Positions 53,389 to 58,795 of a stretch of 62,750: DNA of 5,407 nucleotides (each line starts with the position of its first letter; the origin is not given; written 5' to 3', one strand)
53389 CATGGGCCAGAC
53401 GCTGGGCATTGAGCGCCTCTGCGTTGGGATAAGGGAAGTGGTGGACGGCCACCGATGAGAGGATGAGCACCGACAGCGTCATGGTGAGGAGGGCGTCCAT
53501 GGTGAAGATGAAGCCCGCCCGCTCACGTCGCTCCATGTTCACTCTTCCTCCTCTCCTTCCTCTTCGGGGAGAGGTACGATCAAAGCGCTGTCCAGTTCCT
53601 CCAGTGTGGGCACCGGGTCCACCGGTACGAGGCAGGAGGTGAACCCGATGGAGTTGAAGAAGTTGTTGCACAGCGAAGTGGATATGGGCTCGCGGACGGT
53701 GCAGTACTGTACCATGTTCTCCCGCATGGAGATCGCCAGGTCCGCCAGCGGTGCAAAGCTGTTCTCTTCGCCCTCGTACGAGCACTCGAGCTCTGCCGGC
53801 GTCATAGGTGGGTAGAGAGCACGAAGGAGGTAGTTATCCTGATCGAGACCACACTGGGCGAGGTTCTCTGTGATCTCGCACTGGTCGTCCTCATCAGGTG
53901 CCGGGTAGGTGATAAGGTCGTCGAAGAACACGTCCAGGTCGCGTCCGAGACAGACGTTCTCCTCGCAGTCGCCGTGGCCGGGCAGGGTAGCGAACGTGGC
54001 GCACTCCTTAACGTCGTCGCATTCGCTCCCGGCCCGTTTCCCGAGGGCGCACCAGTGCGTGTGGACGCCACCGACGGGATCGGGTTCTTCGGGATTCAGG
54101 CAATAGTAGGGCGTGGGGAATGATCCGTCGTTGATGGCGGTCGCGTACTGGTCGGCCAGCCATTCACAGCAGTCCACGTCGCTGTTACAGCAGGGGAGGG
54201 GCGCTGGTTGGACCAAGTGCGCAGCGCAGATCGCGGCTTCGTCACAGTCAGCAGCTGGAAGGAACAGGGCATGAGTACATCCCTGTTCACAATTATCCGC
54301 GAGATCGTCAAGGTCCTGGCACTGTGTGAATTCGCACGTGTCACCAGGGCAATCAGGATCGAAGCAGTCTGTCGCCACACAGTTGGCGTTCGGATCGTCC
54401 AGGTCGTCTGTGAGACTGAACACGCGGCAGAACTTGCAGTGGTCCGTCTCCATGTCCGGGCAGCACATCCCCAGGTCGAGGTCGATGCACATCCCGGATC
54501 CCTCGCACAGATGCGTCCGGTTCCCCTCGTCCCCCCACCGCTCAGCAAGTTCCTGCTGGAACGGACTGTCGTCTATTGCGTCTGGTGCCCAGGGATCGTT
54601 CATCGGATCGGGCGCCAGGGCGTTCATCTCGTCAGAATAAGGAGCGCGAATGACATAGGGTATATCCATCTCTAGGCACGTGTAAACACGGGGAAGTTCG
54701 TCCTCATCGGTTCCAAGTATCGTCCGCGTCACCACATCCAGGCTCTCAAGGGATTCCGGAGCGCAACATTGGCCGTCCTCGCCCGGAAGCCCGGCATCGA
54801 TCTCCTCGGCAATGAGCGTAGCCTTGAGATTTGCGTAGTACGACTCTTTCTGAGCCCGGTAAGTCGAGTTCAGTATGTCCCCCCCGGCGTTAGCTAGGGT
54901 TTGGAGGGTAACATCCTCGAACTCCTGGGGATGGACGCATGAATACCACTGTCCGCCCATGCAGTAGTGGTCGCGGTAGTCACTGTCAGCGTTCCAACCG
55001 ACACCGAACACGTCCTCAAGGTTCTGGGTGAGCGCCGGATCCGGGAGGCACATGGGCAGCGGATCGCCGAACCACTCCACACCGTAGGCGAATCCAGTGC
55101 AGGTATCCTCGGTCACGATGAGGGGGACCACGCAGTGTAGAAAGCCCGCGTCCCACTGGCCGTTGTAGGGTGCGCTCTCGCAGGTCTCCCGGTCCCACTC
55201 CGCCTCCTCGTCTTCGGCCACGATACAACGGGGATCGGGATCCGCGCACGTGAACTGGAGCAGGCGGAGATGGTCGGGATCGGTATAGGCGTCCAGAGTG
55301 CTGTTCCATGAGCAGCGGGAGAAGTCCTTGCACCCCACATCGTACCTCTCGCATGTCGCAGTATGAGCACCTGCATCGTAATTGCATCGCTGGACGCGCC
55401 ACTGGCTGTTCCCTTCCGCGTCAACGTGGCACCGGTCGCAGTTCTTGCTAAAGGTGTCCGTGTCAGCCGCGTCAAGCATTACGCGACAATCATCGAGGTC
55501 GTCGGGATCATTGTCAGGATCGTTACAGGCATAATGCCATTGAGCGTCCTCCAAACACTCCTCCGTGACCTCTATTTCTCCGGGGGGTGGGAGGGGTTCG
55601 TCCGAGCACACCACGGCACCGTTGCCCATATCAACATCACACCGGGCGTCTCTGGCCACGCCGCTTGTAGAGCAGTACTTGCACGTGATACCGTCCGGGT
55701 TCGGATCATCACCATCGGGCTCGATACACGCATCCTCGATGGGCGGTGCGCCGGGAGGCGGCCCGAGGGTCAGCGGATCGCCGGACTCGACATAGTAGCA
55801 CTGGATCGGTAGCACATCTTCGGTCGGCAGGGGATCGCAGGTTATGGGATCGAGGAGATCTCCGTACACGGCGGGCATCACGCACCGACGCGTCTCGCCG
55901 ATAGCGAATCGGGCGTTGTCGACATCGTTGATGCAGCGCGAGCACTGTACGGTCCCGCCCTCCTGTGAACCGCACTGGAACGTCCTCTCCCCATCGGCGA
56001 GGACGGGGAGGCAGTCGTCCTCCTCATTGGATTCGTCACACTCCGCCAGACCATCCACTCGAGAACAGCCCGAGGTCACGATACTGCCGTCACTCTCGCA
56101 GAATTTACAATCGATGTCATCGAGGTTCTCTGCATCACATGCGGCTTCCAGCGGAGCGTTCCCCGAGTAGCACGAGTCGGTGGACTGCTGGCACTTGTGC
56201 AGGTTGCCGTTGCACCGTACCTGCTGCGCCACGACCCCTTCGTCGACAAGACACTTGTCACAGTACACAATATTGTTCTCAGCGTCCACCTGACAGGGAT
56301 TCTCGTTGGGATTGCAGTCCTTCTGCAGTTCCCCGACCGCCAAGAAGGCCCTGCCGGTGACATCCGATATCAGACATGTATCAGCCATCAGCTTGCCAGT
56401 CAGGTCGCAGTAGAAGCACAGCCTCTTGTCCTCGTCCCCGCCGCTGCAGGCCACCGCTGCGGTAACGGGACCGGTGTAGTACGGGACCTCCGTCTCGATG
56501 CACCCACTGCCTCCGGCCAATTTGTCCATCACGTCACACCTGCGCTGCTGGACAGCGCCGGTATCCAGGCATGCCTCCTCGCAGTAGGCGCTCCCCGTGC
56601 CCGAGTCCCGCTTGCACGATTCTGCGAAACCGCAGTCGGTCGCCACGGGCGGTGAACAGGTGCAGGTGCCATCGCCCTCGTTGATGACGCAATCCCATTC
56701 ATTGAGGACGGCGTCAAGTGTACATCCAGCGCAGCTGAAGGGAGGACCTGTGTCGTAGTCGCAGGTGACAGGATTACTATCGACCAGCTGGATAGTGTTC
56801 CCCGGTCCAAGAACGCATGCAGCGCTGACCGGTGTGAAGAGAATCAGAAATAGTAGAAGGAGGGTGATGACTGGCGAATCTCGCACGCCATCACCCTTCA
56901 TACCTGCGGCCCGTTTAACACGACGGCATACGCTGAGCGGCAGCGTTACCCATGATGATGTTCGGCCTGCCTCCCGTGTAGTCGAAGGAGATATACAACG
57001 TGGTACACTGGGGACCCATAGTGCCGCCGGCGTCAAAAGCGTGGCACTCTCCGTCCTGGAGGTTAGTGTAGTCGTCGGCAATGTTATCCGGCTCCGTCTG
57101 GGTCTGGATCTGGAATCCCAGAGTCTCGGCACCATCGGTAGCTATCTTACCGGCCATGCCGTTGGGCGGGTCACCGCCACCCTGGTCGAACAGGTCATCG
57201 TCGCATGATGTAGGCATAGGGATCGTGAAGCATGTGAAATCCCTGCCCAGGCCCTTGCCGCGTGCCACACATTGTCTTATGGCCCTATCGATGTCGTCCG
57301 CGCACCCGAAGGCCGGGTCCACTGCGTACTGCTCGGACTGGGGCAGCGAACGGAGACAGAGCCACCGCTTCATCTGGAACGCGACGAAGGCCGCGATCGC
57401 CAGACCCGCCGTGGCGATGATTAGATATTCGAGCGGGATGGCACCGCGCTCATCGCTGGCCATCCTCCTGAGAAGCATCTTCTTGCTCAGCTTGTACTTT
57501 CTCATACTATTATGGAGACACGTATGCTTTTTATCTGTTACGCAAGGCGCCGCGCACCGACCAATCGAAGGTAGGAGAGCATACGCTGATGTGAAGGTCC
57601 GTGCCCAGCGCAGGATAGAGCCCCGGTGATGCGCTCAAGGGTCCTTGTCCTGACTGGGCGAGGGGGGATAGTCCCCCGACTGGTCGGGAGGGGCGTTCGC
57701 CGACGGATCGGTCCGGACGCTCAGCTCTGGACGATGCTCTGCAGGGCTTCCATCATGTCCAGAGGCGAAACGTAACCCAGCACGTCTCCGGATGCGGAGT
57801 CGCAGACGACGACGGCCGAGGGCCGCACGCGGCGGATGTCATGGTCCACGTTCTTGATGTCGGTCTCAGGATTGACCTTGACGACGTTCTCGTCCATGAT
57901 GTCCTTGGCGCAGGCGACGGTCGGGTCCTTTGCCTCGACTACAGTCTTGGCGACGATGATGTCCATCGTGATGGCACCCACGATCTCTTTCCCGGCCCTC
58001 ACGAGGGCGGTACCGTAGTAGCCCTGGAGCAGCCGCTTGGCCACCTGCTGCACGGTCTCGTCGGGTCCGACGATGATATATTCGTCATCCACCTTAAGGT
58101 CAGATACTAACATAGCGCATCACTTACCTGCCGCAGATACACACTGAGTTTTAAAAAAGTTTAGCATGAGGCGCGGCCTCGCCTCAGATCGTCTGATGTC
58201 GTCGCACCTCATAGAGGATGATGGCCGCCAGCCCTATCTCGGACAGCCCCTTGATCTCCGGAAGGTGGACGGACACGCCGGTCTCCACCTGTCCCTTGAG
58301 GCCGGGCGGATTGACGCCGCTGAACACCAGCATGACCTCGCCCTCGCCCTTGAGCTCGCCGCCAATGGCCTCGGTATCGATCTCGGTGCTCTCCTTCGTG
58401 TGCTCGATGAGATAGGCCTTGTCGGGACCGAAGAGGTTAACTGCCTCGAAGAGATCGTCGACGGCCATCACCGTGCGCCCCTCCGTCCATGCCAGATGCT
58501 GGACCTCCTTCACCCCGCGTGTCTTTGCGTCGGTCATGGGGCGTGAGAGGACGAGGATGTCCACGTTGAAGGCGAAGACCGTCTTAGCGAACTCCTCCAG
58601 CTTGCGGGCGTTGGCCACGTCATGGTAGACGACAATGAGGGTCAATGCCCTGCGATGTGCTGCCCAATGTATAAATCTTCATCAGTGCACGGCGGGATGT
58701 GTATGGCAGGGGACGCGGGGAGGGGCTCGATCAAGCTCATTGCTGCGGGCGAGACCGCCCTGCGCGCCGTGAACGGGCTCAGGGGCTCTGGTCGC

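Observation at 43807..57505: Nine-gene operon encoding seven class III signal-peptide proteins (three pilin-sized, four giant) plus a 1120-aa acidic Cys-rich secreted protein and its own prepilin peptidase, with no assembly ATPase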

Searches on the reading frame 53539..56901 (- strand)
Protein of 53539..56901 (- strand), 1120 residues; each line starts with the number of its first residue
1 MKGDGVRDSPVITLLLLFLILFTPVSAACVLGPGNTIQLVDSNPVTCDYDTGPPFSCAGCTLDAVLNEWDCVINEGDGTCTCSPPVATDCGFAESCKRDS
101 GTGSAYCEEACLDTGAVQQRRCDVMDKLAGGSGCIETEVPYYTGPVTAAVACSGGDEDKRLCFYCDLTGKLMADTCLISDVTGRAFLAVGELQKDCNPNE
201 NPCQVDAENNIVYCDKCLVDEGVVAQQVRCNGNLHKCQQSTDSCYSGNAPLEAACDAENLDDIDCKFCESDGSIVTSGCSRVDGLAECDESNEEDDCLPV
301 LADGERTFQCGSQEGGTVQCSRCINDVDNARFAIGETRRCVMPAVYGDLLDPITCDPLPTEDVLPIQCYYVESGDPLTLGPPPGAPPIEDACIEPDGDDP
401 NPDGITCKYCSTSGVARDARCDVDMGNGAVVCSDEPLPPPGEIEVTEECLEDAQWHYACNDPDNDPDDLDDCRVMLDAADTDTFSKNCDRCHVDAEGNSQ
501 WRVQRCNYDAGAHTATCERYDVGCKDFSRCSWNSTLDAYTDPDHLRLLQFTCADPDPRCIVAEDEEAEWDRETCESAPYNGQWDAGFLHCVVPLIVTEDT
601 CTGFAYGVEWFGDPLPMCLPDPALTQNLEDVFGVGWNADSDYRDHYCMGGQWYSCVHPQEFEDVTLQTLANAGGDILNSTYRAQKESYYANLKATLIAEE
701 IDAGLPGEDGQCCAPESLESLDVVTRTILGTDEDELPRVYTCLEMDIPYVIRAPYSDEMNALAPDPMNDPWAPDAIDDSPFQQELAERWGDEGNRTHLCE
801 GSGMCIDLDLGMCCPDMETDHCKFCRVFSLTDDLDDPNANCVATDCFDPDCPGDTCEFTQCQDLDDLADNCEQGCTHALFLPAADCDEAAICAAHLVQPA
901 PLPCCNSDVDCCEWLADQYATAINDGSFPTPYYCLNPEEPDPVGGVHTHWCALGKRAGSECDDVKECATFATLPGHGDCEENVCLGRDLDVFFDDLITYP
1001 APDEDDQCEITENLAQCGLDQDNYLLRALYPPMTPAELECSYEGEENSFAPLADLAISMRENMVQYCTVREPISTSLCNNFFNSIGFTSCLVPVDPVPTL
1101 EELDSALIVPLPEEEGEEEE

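Call 4: search_protein_families(library=pfam, proteins=[window:53539-56901:-], max_evalue=1)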
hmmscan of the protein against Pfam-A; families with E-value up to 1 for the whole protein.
window:53539-56901:- (1120 aa): 0 families

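Call 21: search_protein_families(library=ncbifam, proteins=[window:53539-56901:-], max_evalue=1)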
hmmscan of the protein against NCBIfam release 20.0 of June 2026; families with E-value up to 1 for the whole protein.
window:53539-56901:- (1120 aa): 0 families

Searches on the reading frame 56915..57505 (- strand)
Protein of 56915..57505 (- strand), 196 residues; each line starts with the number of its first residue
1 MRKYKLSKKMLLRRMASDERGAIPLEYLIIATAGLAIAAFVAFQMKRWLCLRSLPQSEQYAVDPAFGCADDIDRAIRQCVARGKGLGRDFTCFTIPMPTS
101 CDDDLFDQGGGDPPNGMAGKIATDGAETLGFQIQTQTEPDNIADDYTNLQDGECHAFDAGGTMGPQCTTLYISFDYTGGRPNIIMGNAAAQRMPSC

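Call 4: search_protein_families(library=pfam, proteins=[window:56915-57505:-], max_evalue=1)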
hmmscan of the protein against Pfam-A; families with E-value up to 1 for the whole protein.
window:56915-57505:- (196 aa): 0 families

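Call 21: search_protein_families(library=ncbifam, proteins=[window:56915-57505:-], max_evalue=1)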
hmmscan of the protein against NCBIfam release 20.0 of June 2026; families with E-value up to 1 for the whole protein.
window:56915-57505:- (196 aa): 0 families

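Call 41: find_homologous_proteins(query=A2, max_evalue=1)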
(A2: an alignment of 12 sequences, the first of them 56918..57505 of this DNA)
Query A2 (12 sequences) (196 aa, profile of the alignment): 8 proteins with E <= 1 among 8000 candidates.
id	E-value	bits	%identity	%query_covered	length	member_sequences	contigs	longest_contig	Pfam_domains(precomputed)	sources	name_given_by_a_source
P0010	1.6e-55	205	100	100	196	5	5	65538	-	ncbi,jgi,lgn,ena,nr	ncbi:MAG: hypothetical protein QF415_09040 [Candidatus Undinarchaeales archaeon]|jgi:hypothetical pr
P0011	1.2e-52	196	84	95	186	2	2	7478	-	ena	-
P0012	2.2e-51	192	68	100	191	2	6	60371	-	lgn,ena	-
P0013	2.8e-45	172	38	15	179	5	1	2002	-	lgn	-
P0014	1.6e-43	166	-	-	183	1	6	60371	-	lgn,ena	-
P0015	5.2e-43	165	37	14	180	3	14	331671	-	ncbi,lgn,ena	-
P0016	1.3e-38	150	73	93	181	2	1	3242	-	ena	-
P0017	2.9e-26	110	23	15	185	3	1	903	-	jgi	-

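Call 50: predict_structure(alignment_id=A3)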
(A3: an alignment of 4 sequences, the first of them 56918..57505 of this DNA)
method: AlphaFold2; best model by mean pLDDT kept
length: 196 residues; sequences in the alignment: 4
mean_pLDDT: 45.4   pTM: 0.32
mean pLDDT of the five models: 45.4, 43.2, 42.8, 41.6, 41.0
residues with pLDDT >= 90: 0; 70-90: 0; 50-70: 67; < 50: 129
segments of 3 or more residues with pLDDT < 50: 1-24, 26-28, 47-70, 96-130, 136-169, 188-196
pLDDT, mean of each block of 10 residues (from residue 1): 41 40 47 56 50 38 41 59 60 49 34 33 45 49 38 36 38 58 54 38
secondary structure, 60 per line:
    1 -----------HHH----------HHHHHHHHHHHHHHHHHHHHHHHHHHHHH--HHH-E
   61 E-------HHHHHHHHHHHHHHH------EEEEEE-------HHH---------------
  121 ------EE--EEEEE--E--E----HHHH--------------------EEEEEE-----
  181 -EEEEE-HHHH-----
elements in order: H25-53 H69-83 E90-95 E131-135 H146-149 E170-175 E182-186 H188-191

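Call 73: search_solved_structures(query=A2, max_evalue=10, show_alignments=3)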
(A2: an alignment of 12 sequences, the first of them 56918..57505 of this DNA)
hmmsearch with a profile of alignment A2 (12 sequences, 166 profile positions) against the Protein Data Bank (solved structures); distinct sequences matched with E-value up to 10: 9.
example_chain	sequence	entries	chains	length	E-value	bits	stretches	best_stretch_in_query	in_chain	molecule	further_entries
5fyk_G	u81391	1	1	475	0.62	13.1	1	38-140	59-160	JR-FL, GP120 ENV ECTODOMAIN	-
5fuu_A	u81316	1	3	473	0.62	13.1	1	38-140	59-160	HIV-1 ENVELOPE GLYCOPROTEIN GP160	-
9cu5_C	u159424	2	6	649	0.75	12.8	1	38-140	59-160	HIV Env JRFL NFL TD CC3+ gp140 | JRFL NFL TD CC3+ gp140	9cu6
43no_A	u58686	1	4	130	0.8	12.8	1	51-88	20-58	VEGFA_Binder-004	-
9spj_ZA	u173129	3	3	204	1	12.4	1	41-85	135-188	40S ribosomal protein S8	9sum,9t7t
7n6u_A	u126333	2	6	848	1.6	11.8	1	38-140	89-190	Envelope glycoprotein gp160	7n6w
9v96_A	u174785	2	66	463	1.7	11.7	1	9-67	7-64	Flagellin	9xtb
7txi_A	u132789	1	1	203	2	11.4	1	10-58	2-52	Probable flagellin 1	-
9e94_A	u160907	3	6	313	3.3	10.8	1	12-78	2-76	Potassium channel subfamily K member 6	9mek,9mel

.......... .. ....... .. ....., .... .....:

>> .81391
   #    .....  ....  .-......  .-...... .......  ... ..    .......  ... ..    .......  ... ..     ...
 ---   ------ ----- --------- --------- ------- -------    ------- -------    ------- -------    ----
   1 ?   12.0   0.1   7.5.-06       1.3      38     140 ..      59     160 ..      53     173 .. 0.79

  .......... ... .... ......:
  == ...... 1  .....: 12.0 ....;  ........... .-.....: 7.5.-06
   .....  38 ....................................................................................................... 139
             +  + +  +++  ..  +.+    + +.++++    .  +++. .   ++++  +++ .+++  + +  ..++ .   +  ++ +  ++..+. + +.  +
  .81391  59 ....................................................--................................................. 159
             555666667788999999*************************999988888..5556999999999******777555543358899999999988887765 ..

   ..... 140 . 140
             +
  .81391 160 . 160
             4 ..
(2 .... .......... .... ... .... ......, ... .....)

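Call 86: find_related_loci(query=A3, collection=metagenome_contigs, flank=10000)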
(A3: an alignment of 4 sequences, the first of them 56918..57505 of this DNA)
Query A3 (196 aa) in metagenome_contigs; peptide patterns used: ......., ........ (x = any residue, [..] = any of these).
377 stretches matched a pattern; 1 encode a relative of the query (tblastn E <= 1e-3); 1 distinct loci.
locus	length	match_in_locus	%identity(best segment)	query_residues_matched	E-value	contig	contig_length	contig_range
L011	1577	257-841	85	1-196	4e-123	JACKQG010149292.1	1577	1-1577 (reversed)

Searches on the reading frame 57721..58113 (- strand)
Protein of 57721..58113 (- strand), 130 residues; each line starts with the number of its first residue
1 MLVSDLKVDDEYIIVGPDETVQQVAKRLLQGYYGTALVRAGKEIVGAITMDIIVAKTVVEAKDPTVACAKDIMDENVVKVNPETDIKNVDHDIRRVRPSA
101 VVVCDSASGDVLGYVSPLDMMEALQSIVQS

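Call 6: search_protein_families(library=pfam, proteins=[window:57721-58113:-], max_evalue=0.001)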
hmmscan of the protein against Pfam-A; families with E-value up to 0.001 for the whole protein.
window:57721-58113:- (130 aa): 1 family
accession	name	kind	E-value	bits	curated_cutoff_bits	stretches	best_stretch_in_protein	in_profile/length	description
PF00571.33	CBS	-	2.8e-11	44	24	1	69-125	1-56/57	CBS domain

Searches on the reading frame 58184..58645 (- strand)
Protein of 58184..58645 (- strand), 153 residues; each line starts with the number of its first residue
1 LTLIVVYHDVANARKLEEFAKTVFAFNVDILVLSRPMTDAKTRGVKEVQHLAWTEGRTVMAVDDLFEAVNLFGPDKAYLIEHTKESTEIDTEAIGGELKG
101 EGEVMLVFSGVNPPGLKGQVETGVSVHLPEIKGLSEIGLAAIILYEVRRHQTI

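Call 6: search_protein_families(library=pfam, proteins=[window:58184-58645:-], max_evalue=0.001)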
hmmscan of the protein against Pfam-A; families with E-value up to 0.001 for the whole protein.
window:58184-58645:- (153 aa): 1 family
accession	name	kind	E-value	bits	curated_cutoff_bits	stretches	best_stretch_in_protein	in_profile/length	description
PF09895.14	DUF2122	-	1.6e-15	57.9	25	1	40-146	3-106/106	RecB-family nuclease (DUF2122)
